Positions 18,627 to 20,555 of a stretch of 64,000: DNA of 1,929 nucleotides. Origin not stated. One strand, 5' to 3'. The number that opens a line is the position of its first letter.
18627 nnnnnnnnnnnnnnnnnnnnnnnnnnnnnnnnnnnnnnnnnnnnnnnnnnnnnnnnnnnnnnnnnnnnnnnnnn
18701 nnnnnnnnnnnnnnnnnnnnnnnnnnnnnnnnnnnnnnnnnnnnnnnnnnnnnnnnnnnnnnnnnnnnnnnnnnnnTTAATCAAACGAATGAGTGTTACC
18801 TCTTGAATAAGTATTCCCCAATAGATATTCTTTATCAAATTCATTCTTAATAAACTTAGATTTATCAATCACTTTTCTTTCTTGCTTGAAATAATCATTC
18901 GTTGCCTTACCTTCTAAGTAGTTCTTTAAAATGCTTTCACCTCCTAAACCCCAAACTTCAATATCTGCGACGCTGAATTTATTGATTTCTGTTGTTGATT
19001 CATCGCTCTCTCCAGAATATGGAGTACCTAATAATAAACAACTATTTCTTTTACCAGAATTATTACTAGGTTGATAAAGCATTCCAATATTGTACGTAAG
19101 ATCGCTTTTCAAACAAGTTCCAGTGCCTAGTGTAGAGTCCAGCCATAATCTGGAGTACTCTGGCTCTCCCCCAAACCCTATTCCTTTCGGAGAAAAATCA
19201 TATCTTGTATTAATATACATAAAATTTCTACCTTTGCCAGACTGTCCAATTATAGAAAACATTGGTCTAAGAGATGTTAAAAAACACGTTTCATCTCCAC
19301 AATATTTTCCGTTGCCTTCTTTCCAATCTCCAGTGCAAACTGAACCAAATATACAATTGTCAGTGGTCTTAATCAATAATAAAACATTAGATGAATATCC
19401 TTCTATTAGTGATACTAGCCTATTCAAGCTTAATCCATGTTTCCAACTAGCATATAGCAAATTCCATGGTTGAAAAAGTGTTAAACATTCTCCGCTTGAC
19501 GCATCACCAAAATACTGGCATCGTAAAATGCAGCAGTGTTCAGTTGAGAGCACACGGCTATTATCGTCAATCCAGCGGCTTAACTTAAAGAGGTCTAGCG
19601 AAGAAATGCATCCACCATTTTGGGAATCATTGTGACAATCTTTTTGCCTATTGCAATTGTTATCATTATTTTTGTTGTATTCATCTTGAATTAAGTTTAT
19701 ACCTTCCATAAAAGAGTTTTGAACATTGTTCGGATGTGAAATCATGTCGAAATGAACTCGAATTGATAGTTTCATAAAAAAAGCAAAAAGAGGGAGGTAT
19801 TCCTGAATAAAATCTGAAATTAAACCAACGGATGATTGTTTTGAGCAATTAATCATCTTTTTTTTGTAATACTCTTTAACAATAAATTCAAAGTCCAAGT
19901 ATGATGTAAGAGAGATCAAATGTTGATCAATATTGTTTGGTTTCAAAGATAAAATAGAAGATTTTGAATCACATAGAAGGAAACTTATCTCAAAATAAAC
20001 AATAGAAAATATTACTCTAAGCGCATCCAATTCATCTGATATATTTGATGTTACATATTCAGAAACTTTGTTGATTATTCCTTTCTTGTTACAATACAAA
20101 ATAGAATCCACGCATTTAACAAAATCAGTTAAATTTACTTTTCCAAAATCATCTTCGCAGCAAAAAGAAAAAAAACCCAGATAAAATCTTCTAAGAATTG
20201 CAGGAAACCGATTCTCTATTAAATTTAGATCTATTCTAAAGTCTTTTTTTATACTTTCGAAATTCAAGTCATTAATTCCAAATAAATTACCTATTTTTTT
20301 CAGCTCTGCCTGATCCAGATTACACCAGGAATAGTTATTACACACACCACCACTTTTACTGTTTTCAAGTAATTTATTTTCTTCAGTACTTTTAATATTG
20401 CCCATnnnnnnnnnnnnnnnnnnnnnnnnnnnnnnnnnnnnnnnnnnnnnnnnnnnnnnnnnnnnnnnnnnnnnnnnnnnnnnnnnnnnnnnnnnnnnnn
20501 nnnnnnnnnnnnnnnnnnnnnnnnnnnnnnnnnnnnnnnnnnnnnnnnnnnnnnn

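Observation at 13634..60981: Convergent gene pairs with stop codons 1-25 nt apart imply obligatory 3' UTR overlap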

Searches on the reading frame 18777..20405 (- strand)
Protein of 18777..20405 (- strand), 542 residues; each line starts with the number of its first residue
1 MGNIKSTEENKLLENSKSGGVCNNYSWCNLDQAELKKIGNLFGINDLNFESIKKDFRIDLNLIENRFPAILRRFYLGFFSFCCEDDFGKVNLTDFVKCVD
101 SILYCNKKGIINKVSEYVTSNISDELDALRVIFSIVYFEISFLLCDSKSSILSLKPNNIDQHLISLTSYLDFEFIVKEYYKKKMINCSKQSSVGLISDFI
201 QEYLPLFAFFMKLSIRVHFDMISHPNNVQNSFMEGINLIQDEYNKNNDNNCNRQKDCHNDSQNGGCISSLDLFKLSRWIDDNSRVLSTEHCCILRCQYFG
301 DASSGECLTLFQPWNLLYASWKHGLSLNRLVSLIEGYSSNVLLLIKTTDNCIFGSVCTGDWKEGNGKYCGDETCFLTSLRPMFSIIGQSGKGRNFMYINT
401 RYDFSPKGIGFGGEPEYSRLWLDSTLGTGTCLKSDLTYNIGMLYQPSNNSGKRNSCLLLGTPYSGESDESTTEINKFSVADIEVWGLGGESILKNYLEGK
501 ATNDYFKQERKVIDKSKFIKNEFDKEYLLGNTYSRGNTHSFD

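Call 7: search_protein_families(library=pfam, proteins=[window:18777-20405:-], max_evalue=0.01)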
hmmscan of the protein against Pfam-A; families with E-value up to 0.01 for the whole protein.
window:18777-20405:- (542 aa): 1 family
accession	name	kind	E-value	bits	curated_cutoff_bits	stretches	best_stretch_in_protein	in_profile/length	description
PF07534.22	TLD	-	3.4e-29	102.4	24.5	1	282-488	4-170/170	TLDc domain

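Call 18: find_encoding_contigs(protein=window:18777-20405:-, flank=10000, max_places=3)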
Protein window:18777-20405:- (542 aa): 23 contigs read that carry it; 3 places shown.
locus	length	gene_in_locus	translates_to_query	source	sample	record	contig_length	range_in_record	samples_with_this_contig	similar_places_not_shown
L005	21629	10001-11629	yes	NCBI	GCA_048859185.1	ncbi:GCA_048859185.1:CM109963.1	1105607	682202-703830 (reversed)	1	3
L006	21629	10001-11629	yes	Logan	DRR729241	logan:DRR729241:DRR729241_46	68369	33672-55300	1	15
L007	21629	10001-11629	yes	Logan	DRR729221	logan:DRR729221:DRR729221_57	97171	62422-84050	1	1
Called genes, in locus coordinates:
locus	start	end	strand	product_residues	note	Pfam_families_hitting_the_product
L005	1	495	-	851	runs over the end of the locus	PF00888:Cullin, PF26557:Cullin_AB, PF10557:Cullin_Nedd8 (weak)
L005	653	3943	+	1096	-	PF04858:TH1 (weak)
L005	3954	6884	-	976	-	-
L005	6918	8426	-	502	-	PF03121:Herpes_UL52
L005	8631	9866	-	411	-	-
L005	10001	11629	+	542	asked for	PF07534:TLD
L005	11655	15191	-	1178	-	PF16209:PhoLip_ATPase_N, PF00702:Hydrolase (faint), PF13246:Cation_ATPase, PF16212:PhoLip_ATPase_C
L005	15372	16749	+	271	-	PF04406:TP6A_N, PF21180:TOP6A-Spo11_Toprim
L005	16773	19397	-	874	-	-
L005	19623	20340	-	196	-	PF04051:TRAPP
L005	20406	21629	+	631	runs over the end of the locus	PF00226:DnaJ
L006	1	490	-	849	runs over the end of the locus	PF00888:Cullin, PF26557:Cullin_AB, PF10557:Cullin_Nedd8 (weak)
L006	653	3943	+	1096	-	PF04858:TH1 (weak)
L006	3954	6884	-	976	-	-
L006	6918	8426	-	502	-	PF03121:Herpes_UL52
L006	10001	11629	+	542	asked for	PF07534:TLD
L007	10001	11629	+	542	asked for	PF07534:TLD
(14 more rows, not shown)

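Call 37: find_homologous_proteins(query=window:18777-20405:-, max_evalue=1e-30)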
Query window:18777-20405:- (542 aa): 9 proteins with E <= 1e-30 among 8000 candidates.
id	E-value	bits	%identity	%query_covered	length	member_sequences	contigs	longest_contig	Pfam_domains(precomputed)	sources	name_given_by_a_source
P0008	0.0e+0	1208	97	100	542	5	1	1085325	PF07534.23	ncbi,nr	ncbi:T1Dc domain containing protein [Cryptosporidium tyzzeri]|nr:T1Dc domain containing protein [Cry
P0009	0.0e+0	1017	81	100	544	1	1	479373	PF07534.23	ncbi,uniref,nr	ncbi:T1Dc domain containing [Cryptosporidium sp. chipmunk genotype I]|uniref:T1Dc domain containing 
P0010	4.6e-272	922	73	100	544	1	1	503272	PF07534.23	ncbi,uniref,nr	ncbi:Krox-like protein [Cryptosporidium ubiquitum]|uniref:Oxidation resistance protein 1 n=1 Tax=Cry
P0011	1.2e-257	874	70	100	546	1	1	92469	PF07534.23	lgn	-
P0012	5.8e-233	793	64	100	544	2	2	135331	PF07534.23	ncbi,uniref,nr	ncbi:T1Dc domain-containing protein [Cryptosporidium canis]|uniref:Oxidation resistance protein 1 n=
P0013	7.8e-196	670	55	100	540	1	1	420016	PF07534.23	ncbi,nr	ncbi:TLD protein [Cryptosporidium felis]|nr:TLD protein [Cryptosporidium felis]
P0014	3.0e-179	615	52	99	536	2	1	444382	PF07534.23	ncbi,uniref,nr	ncbi:Krox-like protein [Cryptosporidium bovis]|uniref:Krox-like protein n=1 Tax=Cryptosporidium bovi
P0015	2.7e-178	612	55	92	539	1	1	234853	PF07534.23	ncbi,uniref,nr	ncbi:Krox-like protein [Cryptosporidium ryanae]|uniref:Krox-like protein n=1 Tax=Cryptosporidium rya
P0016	1.9e-148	514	46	99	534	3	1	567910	PF07534.23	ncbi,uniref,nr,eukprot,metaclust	ncbi:TLD domain-containing protein [Cryptosporidium muris RN66]|uniref:TLD domain-containing protein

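Call 39: find_encoding_contigs(protein=P0009, flank=10000, max_places=1)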
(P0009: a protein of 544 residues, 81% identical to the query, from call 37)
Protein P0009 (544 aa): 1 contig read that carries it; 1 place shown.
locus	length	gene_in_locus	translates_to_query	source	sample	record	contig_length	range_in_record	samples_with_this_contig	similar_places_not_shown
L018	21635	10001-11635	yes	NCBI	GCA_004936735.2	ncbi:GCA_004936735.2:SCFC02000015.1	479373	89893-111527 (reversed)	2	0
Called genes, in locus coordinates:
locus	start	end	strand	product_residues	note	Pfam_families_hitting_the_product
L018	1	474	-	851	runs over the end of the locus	PF00888:Cullin, PF26557:Cullin_AB, PF10557:Cullin_Nedd8 (weak)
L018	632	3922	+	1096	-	PF04858:TH1 (weak)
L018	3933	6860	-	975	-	-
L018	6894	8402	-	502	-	PF03121:Herpes_UL52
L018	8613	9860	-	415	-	-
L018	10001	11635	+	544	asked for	PF07534:TLD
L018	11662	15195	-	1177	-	PF16209:PhoLip_ATPase_N, PF00702:Hydrolase (faint), PF13246:Cation_ATPase, PF16212:PhoLip_ATPase_C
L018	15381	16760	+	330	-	PF04406:TP6A_N, PF21180:TOP6A-Spo11_Toprim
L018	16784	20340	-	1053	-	PF04051:TRAPP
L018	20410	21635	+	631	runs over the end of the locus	PF00226:DnaJ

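Call 41: find_encoding_contigs(protein=P0016, flank=10000, max_places=1)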
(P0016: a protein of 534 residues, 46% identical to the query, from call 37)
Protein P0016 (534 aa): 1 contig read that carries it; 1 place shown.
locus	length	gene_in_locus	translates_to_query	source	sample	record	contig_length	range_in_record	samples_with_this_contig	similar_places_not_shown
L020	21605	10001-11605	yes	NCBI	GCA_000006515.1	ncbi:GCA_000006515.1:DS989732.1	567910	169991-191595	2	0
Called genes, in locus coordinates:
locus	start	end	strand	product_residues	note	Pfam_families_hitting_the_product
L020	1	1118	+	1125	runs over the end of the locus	PF04858:TH1 (weak)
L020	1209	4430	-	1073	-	PF08271:Zn_Ribbon_TF (weak), PF20644:Rrn7_cyclin_N (weak)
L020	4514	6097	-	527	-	PF03121:Herpes_UL52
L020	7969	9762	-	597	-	PF13857:Ank_5 (weak)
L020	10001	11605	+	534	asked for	PF07534:TLD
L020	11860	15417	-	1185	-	PF16209:PhoLip_ATPase_N, PF00702:Hydrolase (faint), PF13246:Cation_ATPase, PF16212:PhoLip_ATPase_C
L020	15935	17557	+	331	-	PF04406:TP6A_N, PF21180:TOP6A-Spo11_Toprim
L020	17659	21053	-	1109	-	-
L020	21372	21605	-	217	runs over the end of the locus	PF04051:TRAPP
